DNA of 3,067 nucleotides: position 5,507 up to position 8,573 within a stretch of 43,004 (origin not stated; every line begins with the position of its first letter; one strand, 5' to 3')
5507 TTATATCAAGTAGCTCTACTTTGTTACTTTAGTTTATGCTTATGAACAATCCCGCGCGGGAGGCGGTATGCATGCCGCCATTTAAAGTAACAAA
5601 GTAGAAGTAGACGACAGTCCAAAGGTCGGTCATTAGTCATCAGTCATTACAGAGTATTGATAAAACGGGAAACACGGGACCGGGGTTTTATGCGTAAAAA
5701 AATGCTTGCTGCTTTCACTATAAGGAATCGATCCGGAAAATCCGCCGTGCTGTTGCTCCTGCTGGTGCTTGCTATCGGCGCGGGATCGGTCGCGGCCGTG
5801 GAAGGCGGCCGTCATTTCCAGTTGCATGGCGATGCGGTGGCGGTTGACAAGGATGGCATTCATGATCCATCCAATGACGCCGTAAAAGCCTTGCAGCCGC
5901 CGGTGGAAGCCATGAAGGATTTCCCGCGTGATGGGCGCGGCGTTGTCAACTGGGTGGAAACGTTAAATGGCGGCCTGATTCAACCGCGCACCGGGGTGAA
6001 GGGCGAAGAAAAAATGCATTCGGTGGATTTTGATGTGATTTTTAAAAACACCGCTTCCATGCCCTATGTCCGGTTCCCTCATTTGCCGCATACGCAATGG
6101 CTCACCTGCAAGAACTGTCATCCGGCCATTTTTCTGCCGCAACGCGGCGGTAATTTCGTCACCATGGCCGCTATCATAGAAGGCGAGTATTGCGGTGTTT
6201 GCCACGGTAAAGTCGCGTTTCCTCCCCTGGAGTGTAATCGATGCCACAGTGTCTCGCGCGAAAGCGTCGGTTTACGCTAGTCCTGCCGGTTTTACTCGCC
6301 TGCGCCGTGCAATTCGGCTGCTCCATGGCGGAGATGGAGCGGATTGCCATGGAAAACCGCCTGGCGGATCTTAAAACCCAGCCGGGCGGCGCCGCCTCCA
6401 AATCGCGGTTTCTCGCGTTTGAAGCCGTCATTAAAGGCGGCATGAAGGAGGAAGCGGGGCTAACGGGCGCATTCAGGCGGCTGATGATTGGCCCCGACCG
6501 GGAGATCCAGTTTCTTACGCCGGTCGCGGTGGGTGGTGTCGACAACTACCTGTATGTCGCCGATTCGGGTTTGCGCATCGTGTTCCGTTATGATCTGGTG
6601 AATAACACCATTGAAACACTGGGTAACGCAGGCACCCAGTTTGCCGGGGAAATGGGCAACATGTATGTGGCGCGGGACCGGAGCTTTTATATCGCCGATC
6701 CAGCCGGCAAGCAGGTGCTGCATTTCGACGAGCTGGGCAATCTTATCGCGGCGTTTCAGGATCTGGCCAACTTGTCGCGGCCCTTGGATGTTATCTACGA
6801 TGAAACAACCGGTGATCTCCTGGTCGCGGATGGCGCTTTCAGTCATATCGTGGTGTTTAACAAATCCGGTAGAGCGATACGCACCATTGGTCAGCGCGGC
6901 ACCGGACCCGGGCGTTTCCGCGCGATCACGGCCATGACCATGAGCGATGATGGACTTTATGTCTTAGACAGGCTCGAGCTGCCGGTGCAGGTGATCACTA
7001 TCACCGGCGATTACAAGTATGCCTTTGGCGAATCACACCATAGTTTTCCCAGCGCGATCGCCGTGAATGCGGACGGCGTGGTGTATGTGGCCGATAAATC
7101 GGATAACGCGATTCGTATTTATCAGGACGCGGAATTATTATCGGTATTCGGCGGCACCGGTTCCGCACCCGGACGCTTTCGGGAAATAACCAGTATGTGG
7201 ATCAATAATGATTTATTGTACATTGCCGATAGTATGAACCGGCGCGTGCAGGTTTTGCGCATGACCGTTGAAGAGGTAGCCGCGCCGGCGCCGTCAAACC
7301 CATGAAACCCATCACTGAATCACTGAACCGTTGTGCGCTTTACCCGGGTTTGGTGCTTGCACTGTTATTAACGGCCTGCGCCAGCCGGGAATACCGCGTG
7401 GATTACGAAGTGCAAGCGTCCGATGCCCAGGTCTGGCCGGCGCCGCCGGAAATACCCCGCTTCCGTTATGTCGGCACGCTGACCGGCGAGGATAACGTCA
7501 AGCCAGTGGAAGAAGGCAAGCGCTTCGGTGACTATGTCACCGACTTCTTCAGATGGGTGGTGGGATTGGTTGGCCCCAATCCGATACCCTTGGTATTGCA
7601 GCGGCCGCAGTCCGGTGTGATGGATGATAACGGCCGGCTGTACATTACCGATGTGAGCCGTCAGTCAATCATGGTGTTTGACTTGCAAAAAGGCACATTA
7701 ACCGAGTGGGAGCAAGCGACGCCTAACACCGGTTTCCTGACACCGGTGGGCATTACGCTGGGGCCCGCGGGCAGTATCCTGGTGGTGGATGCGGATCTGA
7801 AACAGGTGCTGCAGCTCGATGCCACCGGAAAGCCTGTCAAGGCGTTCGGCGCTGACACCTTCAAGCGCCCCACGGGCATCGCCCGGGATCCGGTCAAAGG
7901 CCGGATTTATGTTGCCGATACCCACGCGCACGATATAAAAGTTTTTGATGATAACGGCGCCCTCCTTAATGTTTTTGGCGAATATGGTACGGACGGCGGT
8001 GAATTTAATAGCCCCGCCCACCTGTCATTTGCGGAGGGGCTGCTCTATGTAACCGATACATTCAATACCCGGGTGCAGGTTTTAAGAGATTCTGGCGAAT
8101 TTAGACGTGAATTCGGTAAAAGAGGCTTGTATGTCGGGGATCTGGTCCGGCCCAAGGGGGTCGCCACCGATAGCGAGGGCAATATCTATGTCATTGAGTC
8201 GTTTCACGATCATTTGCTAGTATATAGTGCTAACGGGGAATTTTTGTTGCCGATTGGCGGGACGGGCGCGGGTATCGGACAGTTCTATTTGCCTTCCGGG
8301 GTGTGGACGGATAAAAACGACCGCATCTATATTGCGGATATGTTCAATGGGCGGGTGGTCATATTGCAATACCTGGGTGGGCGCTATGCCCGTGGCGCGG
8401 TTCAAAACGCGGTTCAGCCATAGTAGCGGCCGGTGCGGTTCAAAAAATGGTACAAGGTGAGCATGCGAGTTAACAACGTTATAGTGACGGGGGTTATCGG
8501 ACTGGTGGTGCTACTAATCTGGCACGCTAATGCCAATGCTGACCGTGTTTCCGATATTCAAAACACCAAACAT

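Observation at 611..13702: Barrel, trihaem cytochromes, cupredoxin, NHL propellers, 11-haem cytochrome and double propeller: candidate uncharacterised outer-surface electron-transfer module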

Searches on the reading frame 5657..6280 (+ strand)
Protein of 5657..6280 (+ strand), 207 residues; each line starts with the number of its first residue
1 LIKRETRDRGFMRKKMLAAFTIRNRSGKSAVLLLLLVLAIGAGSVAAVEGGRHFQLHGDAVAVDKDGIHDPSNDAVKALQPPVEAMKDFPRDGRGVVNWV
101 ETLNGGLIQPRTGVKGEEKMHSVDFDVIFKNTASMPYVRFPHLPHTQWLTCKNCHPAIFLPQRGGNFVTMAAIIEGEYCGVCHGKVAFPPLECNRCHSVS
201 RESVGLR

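Call 3: search_protein_families(library=pfam, proteins=[window:5657-6280:+], max_evalue=0.1)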
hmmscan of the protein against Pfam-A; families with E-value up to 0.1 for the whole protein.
window:5657-6280:+ (207 aa): 2 families
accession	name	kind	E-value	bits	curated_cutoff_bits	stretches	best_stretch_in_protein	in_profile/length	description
PF14522.11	Cytochrome_C7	-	8.1e-11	42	24.8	1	138-198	1-67/67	Cytochrome c7 and related cytochrome c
PF02085.21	Cytochrom_CIII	-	0.0034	18.1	22.9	1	131-170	14-40/101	Class III cytochrome C family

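Call 4: search_protein_families(library=ncbifam, proteins=[window:5657-6280:+], max_evalue=0.1)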
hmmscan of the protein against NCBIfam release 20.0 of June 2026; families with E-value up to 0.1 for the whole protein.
window:5657-6280:+ (207 aa): 4 families
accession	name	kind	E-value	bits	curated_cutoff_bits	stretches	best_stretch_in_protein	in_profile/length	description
TIGR04257.1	nanowire_3heme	domain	5.5e-17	61.7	40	1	132-198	7-75/75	c(7)-type cytochrome triheme domain-containing protein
NF043011.1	CytC7_Geobact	equivalog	0.00039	20.9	120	1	130-197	25-88/89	cytochrome c7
NF051471.1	cytcCgr1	equivalog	0.026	14.2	340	0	118-157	137-174/204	cytochrome c-type protein Cgr1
NF045713.1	CxxCH_16_HmcA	equivalog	0.042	12.4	400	1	114-201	287-372/541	sulfate respiration complex hexadecaheme cytochrome HmcA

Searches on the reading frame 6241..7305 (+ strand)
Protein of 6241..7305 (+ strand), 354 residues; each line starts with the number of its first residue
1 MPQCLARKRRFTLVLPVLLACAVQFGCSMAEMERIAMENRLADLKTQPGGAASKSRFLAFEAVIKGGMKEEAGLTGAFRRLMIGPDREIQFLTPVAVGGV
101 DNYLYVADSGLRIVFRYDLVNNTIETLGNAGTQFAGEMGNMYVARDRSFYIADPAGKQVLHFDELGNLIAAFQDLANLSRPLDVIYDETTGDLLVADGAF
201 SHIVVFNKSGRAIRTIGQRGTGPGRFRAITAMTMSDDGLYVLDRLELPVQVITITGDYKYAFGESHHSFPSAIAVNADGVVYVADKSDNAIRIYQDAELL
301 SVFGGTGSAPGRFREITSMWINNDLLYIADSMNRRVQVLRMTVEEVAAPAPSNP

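Call 3: search_protein_families(library=pfam, proteins=[window:6241-7305:+], max_evalue=0.1)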
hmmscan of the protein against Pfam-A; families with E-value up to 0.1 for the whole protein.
window:6241-7305:+ (354 aa): 5 families
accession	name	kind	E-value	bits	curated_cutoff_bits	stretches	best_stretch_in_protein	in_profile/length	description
PF01436.27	NHL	-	3.9e-12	46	20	1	269-294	3-28/28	NHL repeat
PF17170.10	DUF5128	-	3e-10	40.2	22.9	1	191-244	54-109/321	6-bladed beta-propeller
PF25021.1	TEN_NHL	-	8.6e-05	22.1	27.1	1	265-292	327-354/357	Teneurin NHL domain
PF15869.11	TolB_like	-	0.018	14.8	29.2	0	210-250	50-90/296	TolB-like 6-blade propeller-like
PF08450.18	SGL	-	0.033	14.2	26.3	0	103-171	147-219/246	SMP-30/Gluconolactonase/LRE-like region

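Call 4: search_protein_families(library=ncbifam, proteins=[window:6241-7305:+], max_evalue=0.1)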
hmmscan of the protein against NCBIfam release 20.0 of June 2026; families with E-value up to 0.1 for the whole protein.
window:6241-7305:+ (354 aa): 6 families
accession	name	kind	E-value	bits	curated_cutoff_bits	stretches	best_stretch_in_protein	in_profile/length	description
NF035926.1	scyF_NHL_VPEP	equivalog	1.3e-25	90.4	350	3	270-342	154-229/376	scytonemin biosynthesis PEP-CTERM protein ScyF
NF047780.1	LIC12708_fam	subfamily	1.6e-08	33.8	150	1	201-246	156-202/391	LIC_12708 family protein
NF033140.0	blaZ_mecC_type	exception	0.0028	17.1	600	1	120-219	139-235/283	mecC-type penicillin-hydrolyzing class A beta-lactamase BlaZ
NF011572.0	PRK14996.1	equivalog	0.012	15.5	144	1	251-342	31-123/192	TetR family transcriptional regulator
NF047521.1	LIC_11904_fam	equivalog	0.052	12.1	400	0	271-304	272-306/398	LIC_11904 family protein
NF033141.0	blaZ_gen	exception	0.077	12.2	500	0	181-214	198-231/281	BlaZ-like penicillin-hydrolyzing class A beta-lactamase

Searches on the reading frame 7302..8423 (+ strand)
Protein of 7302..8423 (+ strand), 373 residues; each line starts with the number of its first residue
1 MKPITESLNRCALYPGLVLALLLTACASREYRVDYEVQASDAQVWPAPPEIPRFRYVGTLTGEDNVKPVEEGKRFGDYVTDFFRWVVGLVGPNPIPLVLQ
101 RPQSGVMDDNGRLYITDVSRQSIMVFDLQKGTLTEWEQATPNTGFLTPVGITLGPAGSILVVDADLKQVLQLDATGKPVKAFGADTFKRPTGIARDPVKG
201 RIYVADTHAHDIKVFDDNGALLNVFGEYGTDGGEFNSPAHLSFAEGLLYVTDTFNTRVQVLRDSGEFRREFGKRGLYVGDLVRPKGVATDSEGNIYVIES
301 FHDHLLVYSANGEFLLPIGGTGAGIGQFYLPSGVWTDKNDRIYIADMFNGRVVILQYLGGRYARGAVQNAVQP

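Call 3: search_protein_families(library=pfam, proteins=[window:7302-8423:+], max_evalue=0.1)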
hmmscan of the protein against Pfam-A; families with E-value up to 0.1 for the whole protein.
window:7302-8423:+ (373 aa): 10 families
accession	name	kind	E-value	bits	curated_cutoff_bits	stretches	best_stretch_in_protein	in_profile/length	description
PF01436.27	NHL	-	7.1e-26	89.3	20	1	187-215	1-28/28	NHL repeat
PF17170.10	DUF5128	-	9.2e-16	58.3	22.9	1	291-359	52-121/321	6-bladed beta-propeller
PF06739.17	SBBP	-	5.8e-08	33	20.5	1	271-297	6-28/38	Beta-propeller repeat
PF08450.18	SGL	-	1e-07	32.3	26.3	0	107-161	8-56/246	SMP-30/Gluconolactonase/LRE-like region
PF01731.26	Arylesterase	-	1.5e-06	28.8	21.3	1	184-215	50-81/86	Arylesterase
PF25021.1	TEN_NHL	-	2.8e-06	27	27.1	0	143-212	28-96/357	Teneurin NHL domain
PF24684.1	Vgb_lyase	-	0.00081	18.7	50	1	107-218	146-252/290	Virginiamycin B lyase family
PF22701.2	Mala_s_1-like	-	0.0015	18.8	27.5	1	105-219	45-160/195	Mal s 1 allergenic protein-like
PF06977.17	SdiA-regulated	-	0.022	14.4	21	0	280-298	221-239/249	SdiA-regulated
PF05787.19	PhoX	-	0.022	14.4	24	0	104-219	282-377/515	Alkaline phosphatase PhoX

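Call 4: search_protein_families(library=ncbifam, proteins=[window:7302-8423:+], max_evalue=0.1)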
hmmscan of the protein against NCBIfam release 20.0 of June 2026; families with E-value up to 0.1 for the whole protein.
window:7302-8423:+ (373 aa): 6 families
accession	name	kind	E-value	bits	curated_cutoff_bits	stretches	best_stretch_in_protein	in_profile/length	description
NF035926.1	scyF_NHL_VPEP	equivalog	2.5e-61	207.9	350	3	186-316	150-281/376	scytonemin biosynthesis PEP-CTERM protein ScyF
NF033206.1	ScyE_fam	subfamily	3.3e-09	36.7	80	2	278-352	249-329/333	ScyD/ScyE family protein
NF047780.1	LIC12708_fam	subfamily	2.9e-05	23.1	150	1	199-356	66-209/391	LIC_12708 family protein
TIGR03866.1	PQQ_ABC_repeats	subfamily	0.039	13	287.3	0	186-261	39-110/310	PQQ-dependent catabolism-associated beta-propeller protein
TIGR02276.1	beta_rpt_yvtn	repeat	0.055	13.4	27.85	0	339-354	3-18/42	beta-propeller repeat protein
NF052280.1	7_blade_YncE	equivalog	0.062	12.1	400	0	109-136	226-253/338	7-bladed beta-propeller protein YncE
